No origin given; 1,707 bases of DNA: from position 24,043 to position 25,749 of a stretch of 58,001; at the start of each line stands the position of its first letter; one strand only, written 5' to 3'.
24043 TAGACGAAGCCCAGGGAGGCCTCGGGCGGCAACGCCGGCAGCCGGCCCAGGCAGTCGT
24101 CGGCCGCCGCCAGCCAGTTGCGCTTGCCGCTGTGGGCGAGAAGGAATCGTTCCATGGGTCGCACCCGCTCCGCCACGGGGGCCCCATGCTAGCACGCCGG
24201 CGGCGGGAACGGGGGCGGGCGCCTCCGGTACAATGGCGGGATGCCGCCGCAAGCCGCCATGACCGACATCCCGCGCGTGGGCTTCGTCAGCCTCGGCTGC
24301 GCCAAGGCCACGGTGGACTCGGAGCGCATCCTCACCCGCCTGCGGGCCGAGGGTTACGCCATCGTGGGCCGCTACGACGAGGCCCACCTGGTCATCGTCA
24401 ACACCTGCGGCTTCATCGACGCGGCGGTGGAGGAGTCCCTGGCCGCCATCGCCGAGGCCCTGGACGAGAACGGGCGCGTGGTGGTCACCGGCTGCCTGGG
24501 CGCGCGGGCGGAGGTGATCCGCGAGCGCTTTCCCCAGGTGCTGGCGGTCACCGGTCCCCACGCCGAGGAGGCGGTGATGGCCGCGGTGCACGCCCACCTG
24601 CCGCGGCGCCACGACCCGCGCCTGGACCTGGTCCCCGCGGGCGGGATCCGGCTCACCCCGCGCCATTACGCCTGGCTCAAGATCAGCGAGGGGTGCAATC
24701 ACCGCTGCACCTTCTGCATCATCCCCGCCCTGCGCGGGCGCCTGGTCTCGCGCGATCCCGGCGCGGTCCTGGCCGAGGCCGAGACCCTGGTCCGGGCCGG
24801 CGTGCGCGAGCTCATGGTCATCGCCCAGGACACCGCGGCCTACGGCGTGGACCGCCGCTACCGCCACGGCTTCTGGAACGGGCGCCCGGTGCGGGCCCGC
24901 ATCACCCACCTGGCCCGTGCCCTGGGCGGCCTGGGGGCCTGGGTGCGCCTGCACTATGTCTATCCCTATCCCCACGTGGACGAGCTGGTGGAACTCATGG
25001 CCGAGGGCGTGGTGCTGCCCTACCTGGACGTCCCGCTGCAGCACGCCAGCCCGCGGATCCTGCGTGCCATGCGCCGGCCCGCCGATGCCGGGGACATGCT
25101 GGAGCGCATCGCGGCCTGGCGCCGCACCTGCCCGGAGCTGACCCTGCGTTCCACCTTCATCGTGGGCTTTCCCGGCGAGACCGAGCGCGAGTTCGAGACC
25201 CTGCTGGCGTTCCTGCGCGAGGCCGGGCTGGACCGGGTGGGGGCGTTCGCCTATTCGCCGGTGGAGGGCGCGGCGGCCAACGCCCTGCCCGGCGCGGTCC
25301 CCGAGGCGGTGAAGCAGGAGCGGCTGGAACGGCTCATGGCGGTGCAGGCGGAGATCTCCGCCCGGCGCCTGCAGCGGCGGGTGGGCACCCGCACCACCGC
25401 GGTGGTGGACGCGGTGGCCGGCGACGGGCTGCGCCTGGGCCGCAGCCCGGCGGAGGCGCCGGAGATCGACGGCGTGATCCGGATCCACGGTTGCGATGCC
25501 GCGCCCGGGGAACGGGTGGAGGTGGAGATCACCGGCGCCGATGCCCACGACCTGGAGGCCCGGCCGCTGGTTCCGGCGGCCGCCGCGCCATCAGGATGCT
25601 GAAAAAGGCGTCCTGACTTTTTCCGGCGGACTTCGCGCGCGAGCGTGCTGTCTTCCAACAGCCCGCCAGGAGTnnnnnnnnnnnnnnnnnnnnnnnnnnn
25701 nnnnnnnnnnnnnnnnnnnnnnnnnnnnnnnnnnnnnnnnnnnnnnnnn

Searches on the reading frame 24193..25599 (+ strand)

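Call 64: search_protein_families(library=pfam, proteins=[window:24193-25599:+], max_evalue=0.0001)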
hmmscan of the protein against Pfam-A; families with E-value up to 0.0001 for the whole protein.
window:24193-25599:+ (469 aa): 3 families
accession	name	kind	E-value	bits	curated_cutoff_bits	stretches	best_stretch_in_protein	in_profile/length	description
PF04055.27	Radical_SAM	-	1.7e-23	84.1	29.5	1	163-341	2-166/166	Radical SAM superfamily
PF00919.26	UPF0004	-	5.1e-18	65.3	27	1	28-119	1-96/98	Uncharacterized protein family UPF0004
PF18693.7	TRAM_2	-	1.3e-14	54.5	27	1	397-457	1-61/63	TRAM domain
